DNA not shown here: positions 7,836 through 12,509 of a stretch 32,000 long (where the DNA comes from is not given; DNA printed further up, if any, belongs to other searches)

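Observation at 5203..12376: The 901-aa cytochrome is a deletion/recombination derivative of the 1457-aa paralog, with the breakpoint inside a CX4CH heme motif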

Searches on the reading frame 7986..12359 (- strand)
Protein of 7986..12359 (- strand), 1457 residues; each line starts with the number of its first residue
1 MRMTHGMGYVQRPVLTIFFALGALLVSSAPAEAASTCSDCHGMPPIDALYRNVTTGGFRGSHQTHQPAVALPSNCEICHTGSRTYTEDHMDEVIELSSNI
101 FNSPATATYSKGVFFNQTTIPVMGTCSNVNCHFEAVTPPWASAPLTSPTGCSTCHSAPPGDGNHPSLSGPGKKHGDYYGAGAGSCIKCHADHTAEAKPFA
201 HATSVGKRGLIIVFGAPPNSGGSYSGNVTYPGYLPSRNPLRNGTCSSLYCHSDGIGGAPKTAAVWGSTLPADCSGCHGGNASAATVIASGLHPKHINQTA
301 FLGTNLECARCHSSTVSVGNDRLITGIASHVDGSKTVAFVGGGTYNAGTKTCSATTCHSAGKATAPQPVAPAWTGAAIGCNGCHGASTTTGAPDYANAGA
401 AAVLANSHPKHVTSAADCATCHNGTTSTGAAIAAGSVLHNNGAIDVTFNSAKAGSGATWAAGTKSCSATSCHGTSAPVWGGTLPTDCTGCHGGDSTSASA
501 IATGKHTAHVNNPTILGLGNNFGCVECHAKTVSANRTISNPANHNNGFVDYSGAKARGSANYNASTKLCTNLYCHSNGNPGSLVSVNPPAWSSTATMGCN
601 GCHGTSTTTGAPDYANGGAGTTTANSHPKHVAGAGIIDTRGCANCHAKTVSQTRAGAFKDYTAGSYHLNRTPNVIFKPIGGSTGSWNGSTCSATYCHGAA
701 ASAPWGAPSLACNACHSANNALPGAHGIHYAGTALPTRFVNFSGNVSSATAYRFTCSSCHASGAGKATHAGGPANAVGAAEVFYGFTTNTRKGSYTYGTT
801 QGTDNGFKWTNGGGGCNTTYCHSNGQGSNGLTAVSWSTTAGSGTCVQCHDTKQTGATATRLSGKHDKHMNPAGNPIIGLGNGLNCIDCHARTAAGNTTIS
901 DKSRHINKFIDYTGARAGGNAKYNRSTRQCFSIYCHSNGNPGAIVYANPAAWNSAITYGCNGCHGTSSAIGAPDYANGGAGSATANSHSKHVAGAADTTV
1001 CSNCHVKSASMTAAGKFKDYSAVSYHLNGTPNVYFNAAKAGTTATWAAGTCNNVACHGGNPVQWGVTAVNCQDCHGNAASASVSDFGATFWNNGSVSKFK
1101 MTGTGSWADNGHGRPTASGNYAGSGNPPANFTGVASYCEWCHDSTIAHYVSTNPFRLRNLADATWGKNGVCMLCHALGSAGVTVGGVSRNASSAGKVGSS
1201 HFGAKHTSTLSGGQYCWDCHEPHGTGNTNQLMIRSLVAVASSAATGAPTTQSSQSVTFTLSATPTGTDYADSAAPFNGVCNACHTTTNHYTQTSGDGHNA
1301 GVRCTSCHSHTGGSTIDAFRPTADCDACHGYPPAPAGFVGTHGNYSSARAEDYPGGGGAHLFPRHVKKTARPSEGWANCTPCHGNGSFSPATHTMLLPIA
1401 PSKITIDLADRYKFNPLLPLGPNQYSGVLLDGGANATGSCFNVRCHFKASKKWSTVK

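Call 5: search_protein_families(library=ncbifam, proteins=[window:7986-12359:-], max_evalue=0.01)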
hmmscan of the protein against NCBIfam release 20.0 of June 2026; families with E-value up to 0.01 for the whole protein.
window:7986-12359:- (1457 aa): 2 families
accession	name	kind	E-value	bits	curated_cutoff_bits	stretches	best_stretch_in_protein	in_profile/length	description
TIGR01904.2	GSu_C4xC__C2xCH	domain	9.6e-88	288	27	9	228-295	12-73/73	CxxxxCH/CxxCH domain c-type cytochrome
TIGR03508.1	decahem_SO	subfamily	3.8e-08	33.1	192.2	0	1213-1315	143-255/258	DmsE family decaheme c-type cytochrome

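Call 6: search_protein_families(library=pfam, proteins=[window:7986-12359:-], max_evalue=0.01)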
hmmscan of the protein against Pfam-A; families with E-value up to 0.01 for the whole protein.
window:7986-12359:- (1457 aa): 3 families
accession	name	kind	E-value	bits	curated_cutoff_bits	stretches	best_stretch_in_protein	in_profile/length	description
PF09698.15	GSu_C4xC__C2xCH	-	5.7e-30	104.2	21.7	6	244-277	1-36/36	Geobacter CxxxxCH...CXXCH motif (GSu_C4xC__C2xCH)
PF14522.11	Cytochrome_C7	-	5.5e-26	90.6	24.8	1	406-491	3-66/67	Cytochrome c7 and related cytochrome c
PF14537.11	Cytochrom_c3_2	-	1.6e-21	76.9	25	1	466-530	7-66/79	Cytochrome c3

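Call 9: find_homologous_proteins(query=window:7986-12359:-, max_evalue=1e-10)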
Query window:7986-12359:- (1457 aa): 514 proteins with E <= 1e-10 among 8000 candidates; the best 120 are listed.
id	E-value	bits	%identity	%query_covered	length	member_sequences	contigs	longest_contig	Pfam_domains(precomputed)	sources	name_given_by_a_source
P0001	0.0e+0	3290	98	100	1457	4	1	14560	PF14537.12,PF09698.16,PF14522.12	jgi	-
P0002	0.0e+0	2834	84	100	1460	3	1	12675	PF09698.16,PF14522.12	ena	-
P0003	0.0e+0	2182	72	90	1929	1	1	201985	PF14537.12,PF09698.16,PF02085.22,PF14522.12,PF22113.2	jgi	jgi:predicted CxxxxCH...CXXCH cytochrome family protein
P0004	0.0e+0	2122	71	89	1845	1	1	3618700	PF14537.12,PF09698.16,PF14522.12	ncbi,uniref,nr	ncbi:CxxxxCH/CxxCH domain c-type cytochrome [Geobacter pickeringii]|uniref:CxxxxCH/CxxCH domain c-ty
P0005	0.0e+0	1987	68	90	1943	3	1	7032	PF14537.12,PF09698.16,PF02085.22,PF14522.12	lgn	-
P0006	0.0e+0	1777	58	97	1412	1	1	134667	PF09698.16,PF14522.12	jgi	jgi:predicted CxxxxCH...CXXCH cytochrome family protein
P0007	0.0e+0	1560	94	34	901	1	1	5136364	PF14537.12,PF09698.16,PF14522.12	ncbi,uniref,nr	ncbi:CxxxxCH/CxxCH domain c-type cytochrome [Geotalea uraniireducens]|uniref:Cytochrome C family pro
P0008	0.0e+0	1509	62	51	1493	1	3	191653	PF09699.16,PF14537.12,PF09698.16,PF14522.12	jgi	jgi:predicted CxxxxCH...CXXCH cytochrome family protein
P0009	0.0e+0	1341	58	53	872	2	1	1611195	PF14537.12,PF09698.16,PF14522.12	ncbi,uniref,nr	ncbi:CxxxxCH/CxxCH domain-containing protein [Geomonas sp. Red32]|uniref:CxxxxCH/CxxCH domain c-type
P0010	0.0e+0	1331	60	73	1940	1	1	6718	PF14537.12,PF09698.16,PF02085.22,PF14522.12,PF22113.2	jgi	jgi:predicted CxxxxCH...CXXCH cytochrome family protein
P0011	0.0e+0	1322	67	59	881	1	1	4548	PF14537.12,PF09698.16,PF14522.12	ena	-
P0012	0.0e+0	1310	49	57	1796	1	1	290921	PF14537.12,PF09698.16,PF14522.12,PF22113.2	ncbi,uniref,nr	ncbi:CxxxxCH/CxxCH domain c-type cytochrome [Geobacter argillaceus]|uniref:Putative CxxxxCH...CXXCH 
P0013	0.0e+0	1276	40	92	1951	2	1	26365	PF14537.12,PF09698.16,PF14522.12,PF22113.2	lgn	-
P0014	0.0e+0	1198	33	93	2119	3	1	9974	PF09699.16,PF14537.12,PF09698.16,PF02085.22,PF14522.12,PF22113.2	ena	-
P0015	0.0e+0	1177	44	78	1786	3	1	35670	PF14537.12,PF09698.16,PF14522.12,PF22113.2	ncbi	-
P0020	0.0e+0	1087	53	49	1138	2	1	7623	PF14537.12,PF09698.16,PF14522.12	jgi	jgi:predicted CxxxxCH...CXXCH cytochrome family protein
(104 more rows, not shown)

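Call 13: find_encoding_contigs(protein=P0007, flank=10000, max_places=3)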
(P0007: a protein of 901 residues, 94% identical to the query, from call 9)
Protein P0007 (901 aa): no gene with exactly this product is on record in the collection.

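Call 14: find_encoding_contigs(protein=P0002, flank=10000, max_places=3)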
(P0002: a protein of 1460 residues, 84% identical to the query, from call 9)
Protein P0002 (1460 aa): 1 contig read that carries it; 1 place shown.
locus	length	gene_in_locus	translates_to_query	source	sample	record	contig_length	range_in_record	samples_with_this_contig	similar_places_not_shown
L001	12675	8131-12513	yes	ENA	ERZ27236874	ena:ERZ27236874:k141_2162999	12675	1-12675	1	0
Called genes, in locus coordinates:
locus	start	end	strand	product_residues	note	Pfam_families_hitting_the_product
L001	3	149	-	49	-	?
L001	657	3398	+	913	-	PF01436:NHL (faint), PF08450:SGL (faint), PF13750:Big_3_3 (faint), PF27332:TP_0781 (faint), PF09136:Glucodextran_B, PF19077:Big_13 (weak), PF17936:Big_6 (weak)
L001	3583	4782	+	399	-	-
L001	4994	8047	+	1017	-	PF14537:Cytochrom_c3_2 (faint), PF09699:Paired_CXXCH_1 (weak), PF09698:GSu_C4xC__C2xCH (weak), PF14522:Cytochrome_C7 (weak)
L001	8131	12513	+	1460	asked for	PF14522:Cytochrome_C7 (faint), PF09698:GSu_C4xC__C2xCH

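Call 15: find_encoding_contigs(protein=P0001, flank=10000, max_places=3)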
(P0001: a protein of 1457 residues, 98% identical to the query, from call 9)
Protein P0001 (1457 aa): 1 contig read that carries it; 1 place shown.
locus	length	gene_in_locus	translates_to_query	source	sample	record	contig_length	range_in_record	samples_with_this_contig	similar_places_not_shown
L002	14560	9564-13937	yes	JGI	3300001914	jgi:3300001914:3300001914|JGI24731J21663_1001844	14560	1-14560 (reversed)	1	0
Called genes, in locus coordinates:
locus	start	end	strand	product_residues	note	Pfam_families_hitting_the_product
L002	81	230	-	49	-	-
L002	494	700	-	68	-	-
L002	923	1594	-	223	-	PF13505:OMP_b-brl, PF01617:Surface_Ag_2 (weak)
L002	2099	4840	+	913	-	PF01436:NHL (faint), PF17936:Big_6 (faint), PF19077:Big_13 (faint), PF27332:TP_0781 (faint), PF09136:Glucodextran_B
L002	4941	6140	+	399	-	-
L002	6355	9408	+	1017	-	PF09699:Paired_CXXCH_1 (faint), PF14522:Cytochrome_C7 (faint), PF14537:Cytochrom_c3_2 (faint), PF09698:GSu_C4xC__C2xCH (weak)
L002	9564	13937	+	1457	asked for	PF14522:Cytochrome_C7 (faint), PF14537:Cytochrom_c3_2 (faint), PF09698:GSu_C4xC__C2xCH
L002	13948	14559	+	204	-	?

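Call 21: find_encoding_contigs(protein=P0020, flank=10000, max_places=3)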
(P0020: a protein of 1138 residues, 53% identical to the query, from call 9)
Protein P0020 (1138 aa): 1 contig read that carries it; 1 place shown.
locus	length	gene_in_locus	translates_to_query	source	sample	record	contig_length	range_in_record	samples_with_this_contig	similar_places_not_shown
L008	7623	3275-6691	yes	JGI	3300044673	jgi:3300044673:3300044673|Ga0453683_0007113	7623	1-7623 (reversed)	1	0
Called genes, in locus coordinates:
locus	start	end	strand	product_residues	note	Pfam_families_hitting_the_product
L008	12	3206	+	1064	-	PF02085:Cytochrom_CIII (faint), PF14522:Cytochrome_C7 (faint), PF14537:Cytochrom_c3_2 (faint), PF09698:GSu_C4xC__C2xCH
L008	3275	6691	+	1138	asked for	PF14522:Cytochrome_C7 (faint), PF09698:GSu_C4xC__C2xCH, PF14537:Cytochrom_c3_2 (weak)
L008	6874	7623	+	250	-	?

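Call 39: search_solved_structures(query=window:7986-12359:-, max_evalue=0.01)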
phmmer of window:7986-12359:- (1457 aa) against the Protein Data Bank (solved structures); distinct sequences matched with E-value up to 0.01: 0.

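Call 44: find_encoding_contigs(protein=P0004, flank=10000, max_places=2)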
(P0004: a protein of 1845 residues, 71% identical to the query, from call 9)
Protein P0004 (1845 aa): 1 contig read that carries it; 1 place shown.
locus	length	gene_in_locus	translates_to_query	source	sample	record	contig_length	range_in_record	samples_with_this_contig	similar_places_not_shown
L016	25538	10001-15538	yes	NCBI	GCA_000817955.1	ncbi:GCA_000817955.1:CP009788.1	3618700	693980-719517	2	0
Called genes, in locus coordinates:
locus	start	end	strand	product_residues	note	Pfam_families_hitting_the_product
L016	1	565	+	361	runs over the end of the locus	PF09699:Paired_CXXCH_1 (faint), PF14522:Cytochrome_C7 (faint), PF14537:Cytochrom_c3_2 (faint)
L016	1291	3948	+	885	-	PF01436:NHL (faint), PF17936:Big_6 (faint), PF17170:DUF5128 (faint), PF09136:Glucodextran_B (weak), PF19077:Big_13 (weak), PF27332:TP_0781 (faint), PF09136:Glucodextran_B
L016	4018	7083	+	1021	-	PF14522:Cytochrome_C7 (faint), PF14537:Cytochrom_c3_2 (faint), PF22113:Mtrc-MtrF_II-IV_dom (faint), PF09699:Paired_CXXCH_1 (weak), PF09698:GSu_C4xC__C2xCH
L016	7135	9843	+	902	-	PF02085:Cytochrom_CIII (faint), PF14522:Cytochrome_C7 (faint), PF14537:Cytochrom_c3_2 (faint), PF22113:Mtrc-MtrF_II-IV_dom (faint), PF09698:GSu_C4xC__C2xCH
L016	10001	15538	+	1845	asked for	PF14522:Cytochrome_C7 (faint), PF14537:Cytochrom_c3_2 (faint), PF09698:GSu_C4xC__C2xCH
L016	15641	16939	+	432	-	PF05140:ResB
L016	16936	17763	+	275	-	PF01578:Cytochrom_C_asm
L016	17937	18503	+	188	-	-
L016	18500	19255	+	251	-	-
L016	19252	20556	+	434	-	PF02366:PMT, PF13231:PMT_2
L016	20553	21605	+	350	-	PF04055:Radical_SAM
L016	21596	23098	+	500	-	PF00890:FAD_binding_2 (weak), PF01266:DAO (weak), PF01494:FAD_binding_3 (weak), PF01946:Thi4 (weak), PF12831:FAD_oxidored (weak), PF13450:NAD_binding_8, PF01593:Amino_oxidase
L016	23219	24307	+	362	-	PF00180:Iso_dh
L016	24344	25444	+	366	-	PF01118:Semialdhyde_dh, PF02774:Semialdhyde_dhC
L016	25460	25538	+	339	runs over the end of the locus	PF01118:Semialdhyde_dh, PF02774:Semialdhyde_dhC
